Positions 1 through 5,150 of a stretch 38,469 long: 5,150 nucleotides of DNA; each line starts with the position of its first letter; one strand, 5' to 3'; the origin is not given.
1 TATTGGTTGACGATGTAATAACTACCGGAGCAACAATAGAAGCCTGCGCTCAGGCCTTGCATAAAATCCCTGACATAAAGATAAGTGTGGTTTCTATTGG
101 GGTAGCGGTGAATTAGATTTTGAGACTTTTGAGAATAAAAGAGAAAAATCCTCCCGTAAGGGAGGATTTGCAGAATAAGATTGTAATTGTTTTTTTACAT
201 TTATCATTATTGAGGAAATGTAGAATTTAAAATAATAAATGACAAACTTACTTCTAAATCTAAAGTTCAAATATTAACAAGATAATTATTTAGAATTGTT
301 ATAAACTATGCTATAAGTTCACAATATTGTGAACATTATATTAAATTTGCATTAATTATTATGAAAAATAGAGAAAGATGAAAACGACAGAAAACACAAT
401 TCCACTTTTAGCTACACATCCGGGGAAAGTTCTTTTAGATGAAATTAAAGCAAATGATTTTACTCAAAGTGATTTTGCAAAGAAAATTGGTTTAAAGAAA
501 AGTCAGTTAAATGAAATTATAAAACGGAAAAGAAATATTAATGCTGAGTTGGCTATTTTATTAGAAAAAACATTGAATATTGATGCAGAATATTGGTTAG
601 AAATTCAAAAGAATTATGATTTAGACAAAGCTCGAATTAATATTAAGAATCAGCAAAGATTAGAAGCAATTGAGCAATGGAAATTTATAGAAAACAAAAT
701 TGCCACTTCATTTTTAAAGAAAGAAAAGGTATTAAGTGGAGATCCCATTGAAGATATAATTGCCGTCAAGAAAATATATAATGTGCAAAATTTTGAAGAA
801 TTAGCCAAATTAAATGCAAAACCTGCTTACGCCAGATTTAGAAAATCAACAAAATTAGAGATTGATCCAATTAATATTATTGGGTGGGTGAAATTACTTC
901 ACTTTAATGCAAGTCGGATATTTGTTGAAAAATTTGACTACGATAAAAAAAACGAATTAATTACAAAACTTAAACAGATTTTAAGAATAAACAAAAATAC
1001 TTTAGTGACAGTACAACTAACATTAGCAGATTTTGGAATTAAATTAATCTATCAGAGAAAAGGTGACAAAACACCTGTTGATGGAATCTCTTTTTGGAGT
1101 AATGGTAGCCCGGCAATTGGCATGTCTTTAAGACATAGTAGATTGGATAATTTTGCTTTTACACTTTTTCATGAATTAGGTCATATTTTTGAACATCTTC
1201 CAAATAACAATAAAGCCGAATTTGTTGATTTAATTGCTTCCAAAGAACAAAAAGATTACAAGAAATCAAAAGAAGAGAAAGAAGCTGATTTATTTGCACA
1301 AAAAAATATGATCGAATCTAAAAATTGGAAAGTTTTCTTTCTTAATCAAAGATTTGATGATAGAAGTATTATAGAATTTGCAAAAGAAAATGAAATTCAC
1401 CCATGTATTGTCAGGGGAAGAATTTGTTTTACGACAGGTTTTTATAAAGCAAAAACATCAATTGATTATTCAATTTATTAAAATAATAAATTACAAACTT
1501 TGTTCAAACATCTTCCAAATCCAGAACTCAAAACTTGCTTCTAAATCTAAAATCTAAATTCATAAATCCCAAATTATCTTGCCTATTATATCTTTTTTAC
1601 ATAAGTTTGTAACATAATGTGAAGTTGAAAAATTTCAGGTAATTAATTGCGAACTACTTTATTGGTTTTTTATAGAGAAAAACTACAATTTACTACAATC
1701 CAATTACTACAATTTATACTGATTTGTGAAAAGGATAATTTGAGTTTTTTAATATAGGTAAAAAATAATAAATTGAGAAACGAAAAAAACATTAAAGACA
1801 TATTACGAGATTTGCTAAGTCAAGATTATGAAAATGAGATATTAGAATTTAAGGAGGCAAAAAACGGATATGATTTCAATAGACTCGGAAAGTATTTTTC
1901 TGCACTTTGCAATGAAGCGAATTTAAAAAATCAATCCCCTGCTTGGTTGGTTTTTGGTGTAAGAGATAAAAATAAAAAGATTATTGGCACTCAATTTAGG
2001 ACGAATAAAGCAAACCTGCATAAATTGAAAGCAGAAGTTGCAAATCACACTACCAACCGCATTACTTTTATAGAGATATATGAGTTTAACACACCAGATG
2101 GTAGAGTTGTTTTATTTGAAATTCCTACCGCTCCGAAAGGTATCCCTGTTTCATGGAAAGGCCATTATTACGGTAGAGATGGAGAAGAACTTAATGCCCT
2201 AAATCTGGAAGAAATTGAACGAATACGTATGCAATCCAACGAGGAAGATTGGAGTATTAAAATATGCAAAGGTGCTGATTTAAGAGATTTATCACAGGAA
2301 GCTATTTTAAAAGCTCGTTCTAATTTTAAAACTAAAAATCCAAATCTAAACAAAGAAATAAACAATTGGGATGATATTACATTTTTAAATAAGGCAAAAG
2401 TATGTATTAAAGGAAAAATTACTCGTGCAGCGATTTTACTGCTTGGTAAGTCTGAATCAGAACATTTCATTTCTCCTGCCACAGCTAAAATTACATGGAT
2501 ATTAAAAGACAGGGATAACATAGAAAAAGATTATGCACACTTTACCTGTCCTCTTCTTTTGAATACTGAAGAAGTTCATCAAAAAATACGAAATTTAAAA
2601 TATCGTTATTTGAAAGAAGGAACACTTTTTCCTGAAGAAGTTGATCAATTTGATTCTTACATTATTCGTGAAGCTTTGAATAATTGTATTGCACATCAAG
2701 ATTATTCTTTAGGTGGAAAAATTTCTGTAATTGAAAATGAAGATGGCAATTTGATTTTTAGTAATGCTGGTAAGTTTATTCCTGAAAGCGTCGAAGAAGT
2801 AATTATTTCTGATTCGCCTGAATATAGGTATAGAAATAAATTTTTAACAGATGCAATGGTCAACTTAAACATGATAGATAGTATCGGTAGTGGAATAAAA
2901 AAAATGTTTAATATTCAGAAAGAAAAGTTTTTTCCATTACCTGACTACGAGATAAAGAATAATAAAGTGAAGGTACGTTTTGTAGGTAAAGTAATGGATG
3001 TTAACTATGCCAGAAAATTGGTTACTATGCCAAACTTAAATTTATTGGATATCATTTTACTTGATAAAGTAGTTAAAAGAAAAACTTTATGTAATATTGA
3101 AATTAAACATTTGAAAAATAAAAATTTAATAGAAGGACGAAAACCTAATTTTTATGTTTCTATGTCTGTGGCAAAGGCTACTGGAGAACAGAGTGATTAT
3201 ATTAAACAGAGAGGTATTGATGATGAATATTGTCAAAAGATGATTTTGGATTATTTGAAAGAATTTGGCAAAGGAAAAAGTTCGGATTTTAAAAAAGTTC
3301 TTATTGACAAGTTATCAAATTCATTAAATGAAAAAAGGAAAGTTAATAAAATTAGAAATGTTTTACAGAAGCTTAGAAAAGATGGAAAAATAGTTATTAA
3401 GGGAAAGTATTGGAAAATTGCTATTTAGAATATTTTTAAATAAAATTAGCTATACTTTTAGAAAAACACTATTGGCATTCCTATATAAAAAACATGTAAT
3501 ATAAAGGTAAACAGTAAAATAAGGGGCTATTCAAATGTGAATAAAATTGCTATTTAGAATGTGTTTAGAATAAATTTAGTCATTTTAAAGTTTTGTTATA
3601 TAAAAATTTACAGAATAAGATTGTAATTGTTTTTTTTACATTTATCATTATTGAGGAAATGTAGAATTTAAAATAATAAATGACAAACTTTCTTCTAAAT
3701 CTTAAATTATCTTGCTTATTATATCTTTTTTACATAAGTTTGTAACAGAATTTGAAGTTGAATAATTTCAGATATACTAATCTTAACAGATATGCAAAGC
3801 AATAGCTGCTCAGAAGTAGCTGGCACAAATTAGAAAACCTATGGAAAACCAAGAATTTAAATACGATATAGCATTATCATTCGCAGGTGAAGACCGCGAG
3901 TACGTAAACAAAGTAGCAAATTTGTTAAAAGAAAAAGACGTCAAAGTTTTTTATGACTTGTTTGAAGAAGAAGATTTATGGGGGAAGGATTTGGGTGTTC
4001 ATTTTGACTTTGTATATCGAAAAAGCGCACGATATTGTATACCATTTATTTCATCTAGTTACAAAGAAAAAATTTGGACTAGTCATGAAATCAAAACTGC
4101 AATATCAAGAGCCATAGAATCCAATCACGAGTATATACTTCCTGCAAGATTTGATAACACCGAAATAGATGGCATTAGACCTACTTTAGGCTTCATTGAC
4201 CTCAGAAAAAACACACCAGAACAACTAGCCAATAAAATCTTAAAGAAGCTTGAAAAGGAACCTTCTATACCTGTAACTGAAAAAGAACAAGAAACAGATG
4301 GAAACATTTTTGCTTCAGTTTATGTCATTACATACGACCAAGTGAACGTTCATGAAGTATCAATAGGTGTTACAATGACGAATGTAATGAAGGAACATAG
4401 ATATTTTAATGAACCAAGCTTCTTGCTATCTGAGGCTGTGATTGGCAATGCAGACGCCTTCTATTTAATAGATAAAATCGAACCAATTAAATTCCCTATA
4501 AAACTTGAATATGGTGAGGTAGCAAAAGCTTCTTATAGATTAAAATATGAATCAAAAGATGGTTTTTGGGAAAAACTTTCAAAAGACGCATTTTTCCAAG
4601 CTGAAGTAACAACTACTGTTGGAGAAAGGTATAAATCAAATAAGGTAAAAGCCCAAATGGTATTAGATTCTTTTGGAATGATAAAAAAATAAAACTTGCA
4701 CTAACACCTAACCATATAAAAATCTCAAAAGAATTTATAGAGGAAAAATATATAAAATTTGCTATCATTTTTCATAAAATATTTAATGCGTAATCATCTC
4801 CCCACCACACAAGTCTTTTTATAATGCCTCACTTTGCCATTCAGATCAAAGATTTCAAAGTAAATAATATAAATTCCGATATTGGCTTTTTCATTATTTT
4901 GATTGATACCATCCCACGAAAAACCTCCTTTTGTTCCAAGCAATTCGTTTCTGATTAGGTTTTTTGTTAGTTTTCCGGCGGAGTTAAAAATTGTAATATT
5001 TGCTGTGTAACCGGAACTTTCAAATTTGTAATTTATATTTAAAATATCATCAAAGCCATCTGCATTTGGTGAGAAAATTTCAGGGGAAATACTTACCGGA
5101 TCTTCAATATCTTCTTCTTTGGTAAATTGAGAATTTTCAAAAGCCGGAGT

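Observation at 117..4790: Three-gene accessory island built from reused junction/promoter modules (candidate TIR defence cassette array)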

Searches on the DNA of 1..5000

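Call 54: search_rna_families(source=window, start=1, end=5000, threshold=evalue, max_evalue=1)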
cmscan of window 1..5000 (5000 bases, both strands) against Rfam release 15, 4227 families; matches with E-value up to 1: 1.
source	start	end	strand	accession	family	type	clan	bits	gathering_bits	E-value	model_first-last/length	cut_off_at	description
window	140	267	-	RF01859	Phe_leader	Cis-reg; leader;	-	30.2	55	0.041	1-125/125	no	Phenylalanine leader peptide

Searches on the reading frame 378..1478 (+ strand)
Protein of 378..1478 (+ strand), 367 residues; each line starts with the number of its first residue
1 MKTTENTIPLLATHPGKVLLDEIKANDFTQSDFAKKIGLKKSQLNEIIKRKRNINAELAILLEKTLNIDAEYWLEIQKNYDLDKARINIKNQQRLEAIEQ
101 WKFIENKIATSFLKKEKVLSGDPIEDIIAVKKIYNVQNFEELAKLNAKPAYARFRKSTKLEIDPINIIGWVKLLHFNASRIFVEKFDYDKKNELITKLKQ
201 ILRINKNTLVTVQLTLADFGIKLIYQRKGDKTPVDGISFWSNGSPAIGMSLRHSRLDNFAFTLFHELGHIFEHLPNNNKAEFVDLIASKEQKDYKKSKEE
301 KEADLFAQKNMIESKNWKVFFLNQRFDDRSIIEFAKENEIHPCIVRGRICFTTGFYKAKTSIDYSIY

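Call 4: search_protein_families(library=pfam, proteins=[window:378-1478:+], max_evalue=0.01)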
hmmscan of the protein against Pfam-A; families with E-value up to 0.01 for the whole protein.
window:378-1478:+ (367 aa): 3 families
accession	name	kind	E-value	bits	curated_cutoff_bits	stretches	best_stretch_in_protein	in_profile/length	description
PF01381.28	HTH_3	-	9.4e-10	38.8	23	1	24-73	6-55/55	Helix-turn-helix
PF06114.19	Peptidase_M78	-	7.2e-06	26.2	22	1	218-327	3-102/123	IrrE N-terminal-like domain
PF15943.11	YdaS_toxin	-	0.0036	17.5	30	0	30-65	11-46/65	Bacterial toxin YdaS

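Call 5: search_protein_families(library=padloc, proteins=[window:378-1478:+], max_evalue=0.01)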
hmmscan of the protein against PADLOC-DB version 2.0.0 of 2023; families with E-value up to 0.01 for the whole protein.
window:378-1478:+ (367 aa): 11 families
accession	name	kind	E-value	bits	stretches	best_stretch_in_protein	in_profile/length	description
PDLC03982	PD-Lambda-2_B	-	1.1e-41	141.5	1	13-358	58-382/402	-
PDLC03954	RmrA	-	2.9e-07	27.8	1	183-308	133-248/380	-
PDLC03948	RmrA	-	6.5e-07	26.6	1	179-274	123-222/397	-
PDLC04141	capP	-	2e-06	25.5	1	220-309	32-110/242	capP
PDLC03947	RmrA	-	7.7e-06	23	1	177-313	128-253/383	-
PDLC04775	PDC-M69A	-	1.9e-05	23.1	1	16-105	9-98/113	-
PDLC03949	RmrA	-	7.1e-05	19.8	1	220-309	152-223/363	-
PDLC03952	RmrA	-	0.00028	17.8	1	231-317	192-269/395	-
PDLC03953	RmrA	-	0.00038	17.8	0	188-276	127-225/373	-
PDLC02926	HTH_VI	-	0.00094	17.4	1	25-81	12-68/92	-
PDLC04142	capH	-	0.0021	17.1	1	24-127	16-91/103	capH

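Call 24: find_homologous_proteins(query=window:378-1478:+)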
Query window:378-1478:+ (367 aa): 476 proteins with E <= 0.001 among 5868 candidates; the best 120 are listed.
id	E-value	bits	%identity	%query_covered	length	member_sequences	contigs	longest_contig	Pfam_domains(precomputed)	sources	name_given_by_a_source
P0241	3.1e-238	808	100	100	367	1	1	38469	PF01381.29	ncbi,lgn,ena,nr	ncbi:MAG: HigA family addiction module antidote protein [Bacteroidales bacterium]|nr:HigA family add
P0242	2.1e-215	733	89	100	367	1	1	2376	PF01381.29,PF06114.20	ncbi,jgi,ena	-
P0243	5.1e-202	689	85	100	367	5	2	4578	PF01381.29,PF06114.20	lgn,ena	-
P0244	2.5e-201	686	82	100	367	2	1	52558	PF01381.29,PF06114.20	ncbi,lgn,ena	-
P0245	8.0e-201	685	83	100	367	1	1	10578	PF01381.29,PF06114.20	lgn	-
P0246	2.0e-196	670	81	100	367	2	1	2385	PF01381.29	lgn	-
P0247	2.8e-189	647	80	100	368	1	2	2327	PF01381.29,PF06114.20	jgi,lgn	-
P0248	3.8e-189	646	78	100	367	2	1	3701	PF01381.29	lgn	-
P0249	1.0e-183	628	75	100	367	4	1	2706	PF01381.29,PF06114.20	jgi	-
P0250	6.8e-178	609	73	100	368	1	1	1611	PF01381.29,PF06114.20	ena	-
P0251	6.0e-167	573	70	100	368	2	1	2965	PF01381.29,PF06114.20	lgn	-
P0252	1.0e-166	573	71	100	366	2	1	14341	PF01381.29,PF06114.20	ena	-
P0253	7.0e-165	567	70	100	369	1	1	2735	PF01381.29,PF06114.20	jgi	-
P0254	1.1e-164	566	70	100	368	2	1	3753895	PF01381.29,PF06114.20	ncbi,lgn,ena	-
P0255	1.6e-153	529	65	100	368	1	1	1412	PF01381.29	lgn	-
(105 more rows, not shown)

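Call 25: find_encoding_contigs(protein=P0244, flank=8000, max_places=3)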
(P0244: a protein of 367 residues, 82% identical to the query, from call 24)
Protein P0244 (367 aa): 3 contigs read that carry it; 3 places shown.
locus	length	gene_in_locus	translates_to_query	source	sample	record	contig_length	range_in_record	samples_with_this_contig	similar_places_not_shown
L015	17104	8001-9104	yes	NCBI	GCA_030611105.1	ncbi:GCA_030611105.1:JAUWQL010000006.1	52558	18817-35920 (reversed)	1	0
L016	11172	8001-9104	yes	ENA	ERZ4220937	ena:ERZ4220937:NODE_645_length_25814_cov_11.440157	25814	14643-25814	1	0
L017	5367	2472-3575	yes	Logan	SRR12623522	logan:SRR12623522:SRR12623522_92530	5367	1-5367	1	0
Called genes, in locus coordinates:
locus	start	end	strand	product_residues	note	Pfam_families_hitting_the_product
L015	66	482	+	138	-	-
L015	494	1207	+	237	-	-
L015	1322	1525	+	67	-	-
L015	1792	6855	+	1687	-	PF22548:AEP-TOTE, PF00078:RVT_1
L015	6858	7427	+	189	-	PF00929:RNase_T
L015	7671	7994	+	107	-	-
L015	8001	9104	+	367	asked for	PF01381:HTH_3, PF06114:Peptidase_M78 (faint)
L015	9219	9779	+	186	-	PF01797:Y1_Tnp (weak)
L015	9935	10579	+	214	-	PF13643:DUF4145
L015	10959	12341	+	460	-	PF07690:MFS_1, PF00854:PTR2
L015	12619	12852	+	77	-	-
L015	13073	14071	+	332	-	-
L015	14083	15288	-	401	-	PF00270:DEAD, PF04851:ResIII, PF00271:Helicase_C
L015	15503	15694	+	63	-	PF00313:CSD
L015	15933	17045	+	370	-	PF06325:PrmA, PF05175:MTS, PF13847:Methyltransf_31 (faint)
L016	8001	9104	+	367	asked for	PF01381:HTH_3, PF06114:Peptidase_M78 (faint)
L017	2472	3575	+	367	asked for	PF01381:HTH_3, PF06114:Peptidase_M78 (faint)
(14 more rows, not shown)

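Call 26: find_encoding_contigs(protein=P0245, flank=8000, max_places=3)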
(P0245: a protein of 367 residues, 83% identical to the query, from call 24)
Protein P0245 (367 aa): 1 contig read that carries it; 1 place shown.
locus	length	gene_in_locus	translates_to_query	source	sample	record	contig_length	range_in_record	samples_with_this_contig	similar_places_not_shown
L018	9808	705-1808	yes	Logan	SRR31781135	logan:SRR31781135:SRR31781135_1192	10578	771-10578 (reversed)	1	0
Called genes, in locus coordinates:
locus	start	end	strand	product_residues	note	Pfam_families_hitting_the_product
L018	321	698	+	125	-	-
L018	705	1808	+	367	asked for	PF01381:HTH_3, PF06114:Peptidase_M78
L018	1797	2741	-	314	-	PF03186:CobD_Cbib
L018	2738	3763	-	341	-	PF00155:Aminotran_1_2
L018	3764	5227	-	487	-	PF01656:CbiA, PF13500:AAA_26, PF07685:GATase_3, PF03575:Peptidase_S51 (weak)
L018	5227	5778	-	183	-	PF00300:His_Phos_1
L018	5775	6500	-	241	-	PF02654:CobS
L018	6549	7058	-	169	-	PF02283:CobU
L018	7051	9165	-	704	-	PF08240:ADH_N, PF00107:ADH_zinc_N, PF02277:DBI_PRT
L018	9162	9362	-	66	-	-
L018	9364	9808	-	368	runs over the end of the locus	PF02885:Glycos_trans_3N, PF00591:Glycos_transf_3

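Call 27: search_protein_families(library=padloc, proteins=[L015:7671-7991:+, L018:321-695:+], max_evalue=0.01)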
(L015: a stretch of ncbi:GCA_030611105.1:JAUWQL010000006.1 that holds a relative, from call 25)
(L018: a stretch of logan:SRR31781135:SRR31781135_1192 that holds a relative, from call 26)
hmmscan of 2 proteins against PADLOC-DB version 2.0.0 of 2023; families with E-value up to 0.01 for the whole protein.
L015:7671-7991:+ (107 aa): 0 families

L018:321-695:+ (125 aa): 0 families

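Call 28: search_protein_families(library=pfam, proteins=[L015:7671-7991:+, L018:321-695:+], max_evalue=0.1)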
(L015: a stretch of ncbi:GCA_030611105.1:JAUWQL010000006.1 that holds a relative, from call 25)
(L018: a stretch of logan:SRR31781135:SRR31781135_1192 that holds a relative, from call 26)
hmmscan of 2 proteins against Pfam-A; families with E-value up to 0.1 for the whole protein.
L015:7671-7991:+ (107 aa): 1 family
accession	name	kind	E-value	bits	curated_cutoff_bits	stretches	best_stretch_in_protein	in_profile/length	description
PF05015.19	HigB-like_toxin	-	0.0065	17.4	27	1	7-83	5-78/91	RelE-like toxin of type II toxin-antitoxin system HigB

L018:321-695:+ (125 aa): 2 families
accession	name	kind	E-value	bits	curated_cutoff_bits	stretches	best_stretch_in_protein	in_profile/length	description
PF05015.19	HigB-like_toxin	-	0.0029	18.5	27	1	22-101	2-78/91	RelE-like toxin of type II toxin-antitoxin system HigB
PF25413.1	Rossman_Mical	-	0.044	14.2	27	1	75-110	15-50/130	Mical, Rossman domain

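Call 46: find_encoding_contigs(protein=P0243, flank=10000, max_places=4)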
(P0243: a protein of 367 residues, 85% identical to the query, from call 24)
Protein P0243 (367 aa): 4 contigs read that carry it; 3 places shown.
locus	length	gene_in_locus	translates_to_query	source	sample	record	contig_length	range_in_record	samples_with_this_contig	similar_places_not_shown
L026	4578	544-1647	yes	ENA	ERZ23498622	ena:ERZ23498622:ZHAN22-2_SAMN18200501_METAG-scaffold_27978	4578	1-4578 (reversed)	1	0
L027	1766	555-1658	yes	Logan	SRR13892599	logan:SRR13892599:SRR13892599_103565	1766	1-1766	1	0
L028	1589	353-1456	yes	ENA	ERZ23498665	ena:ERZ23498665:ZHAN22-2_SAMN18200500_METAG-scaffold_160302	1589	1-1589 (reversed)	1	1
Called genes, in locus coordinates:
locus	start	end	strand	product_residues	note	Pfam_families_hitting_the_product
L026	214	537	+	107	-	-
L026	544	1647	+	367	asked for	PF01381:HTH_3, PF06114:Peptidase_M78 (faint)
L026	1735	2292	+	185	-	PF13238:AAA_18, PF13207:AAA_17 (weak)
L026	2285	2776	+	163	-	PF00383:dCMP_cyt_deam_1, PF14437:MafB19-deam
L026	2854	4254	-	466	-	PF00037:Fer4 (faint), PF12838:Fer4_7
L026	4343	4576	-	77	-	?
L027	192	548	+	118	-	-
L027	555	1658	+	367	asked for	PF01381:HTH_3, PF06114:Peptidase_M78 (faint)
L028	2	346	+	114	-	?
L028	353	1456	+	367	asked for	PF01381:HTH_3, PF06114:Peptidase_M78 (faint)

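Call 47: find_encoding_contigs(protein=P0242, flank=10000, max_places=4)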
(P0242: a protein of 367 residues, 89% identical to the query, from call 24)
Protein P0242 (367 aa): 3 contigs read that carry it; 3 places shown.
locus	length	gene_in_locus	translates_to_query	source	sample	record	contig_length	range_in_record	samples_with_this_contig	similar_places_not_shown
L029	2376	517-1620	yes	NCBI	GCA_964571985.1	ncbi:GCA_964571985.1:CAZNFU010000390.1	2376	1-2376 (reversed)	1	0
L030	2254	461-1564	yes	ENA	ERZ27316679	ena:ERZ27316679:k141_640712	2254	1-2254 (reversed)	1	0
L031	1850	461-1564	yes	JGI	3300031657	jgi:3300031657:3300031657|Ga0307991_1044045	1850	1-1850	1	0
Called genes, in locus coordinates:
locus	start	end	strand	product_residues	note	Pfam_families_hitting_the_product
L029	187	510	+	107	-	-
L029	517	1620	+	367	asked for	PF01381:HTH_3, PF06114:Peptidase_M78 (faint)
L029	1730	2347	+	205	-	-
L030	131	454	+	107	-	-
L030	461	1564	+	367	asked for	PF01381:HTH_3, PF06114:Peptidase_M78 (faint)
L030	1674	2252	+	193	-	?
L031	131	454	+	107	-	-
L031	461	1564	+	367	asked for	PF01381:HTH_3, PF06114:Peptidase_M78 (faint)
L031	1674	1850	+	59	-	?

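Call 52: search_protein_families(library=padloc, proteins=[L026:1735-2289:+, L026:2285-2773:+, L015:9935-10576:+, L015:9219-9776:+, L029:187-507:+], max_evalue=0.01)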
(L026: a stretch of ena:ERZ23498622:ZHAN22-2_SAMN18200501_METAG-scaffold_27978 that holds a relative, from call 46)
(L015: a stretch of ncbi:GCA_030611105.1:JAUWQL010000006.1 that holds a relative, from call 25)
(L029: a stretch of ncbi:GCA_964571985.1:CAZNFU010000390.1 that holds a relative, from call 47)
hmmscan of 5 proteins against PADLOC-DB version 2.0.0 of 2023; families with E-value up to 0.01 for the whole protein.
L026:1735-2289:+ (185 aa): 1 family
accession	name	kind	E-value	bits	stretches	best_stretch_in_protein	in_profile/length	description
PDLC02373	dCTPase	-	1.7e-21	74.8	1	2-182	155-332/630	-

L026:2285-2773:+ (163 aa): 1 family
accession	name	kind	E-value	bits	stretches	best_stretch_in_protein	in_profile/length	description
PDLC02373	dCTPase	-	2.8e-19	67.5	1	3-128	335-484/630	-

L015:9935-10576:+ (214 aa): 1 family
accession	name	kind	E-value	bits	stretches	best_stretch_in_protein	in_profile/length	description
PDLC04109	PD-T7-4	-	0.00019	19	1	9-177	15-159/211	-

L015:9219-9776:+ (186 aa): 0 families

L029:187-507:+ (107 aa): 0 families

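Call 75: search_protein_families(library=ncbifam, proteins=[window:378-1478:+, L029:187-507:+], max_evalue=0.001)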
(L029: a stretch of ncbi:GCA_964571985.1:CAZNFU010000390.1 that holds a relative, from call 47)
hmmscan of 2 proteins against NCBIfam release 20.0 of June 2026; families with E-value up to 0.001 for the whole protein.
window:378-1478:+ (367 aa): 1 family
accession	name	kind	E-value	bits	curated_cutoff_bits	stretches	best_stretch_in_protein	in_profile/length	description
TIGR02607.1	antidote_HigA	equivalog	5.2e-17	61.5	47.7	1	13-86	5-79/81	HigA family addiction module antitoxin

L029:187-507:+ (107 aa): 0 families
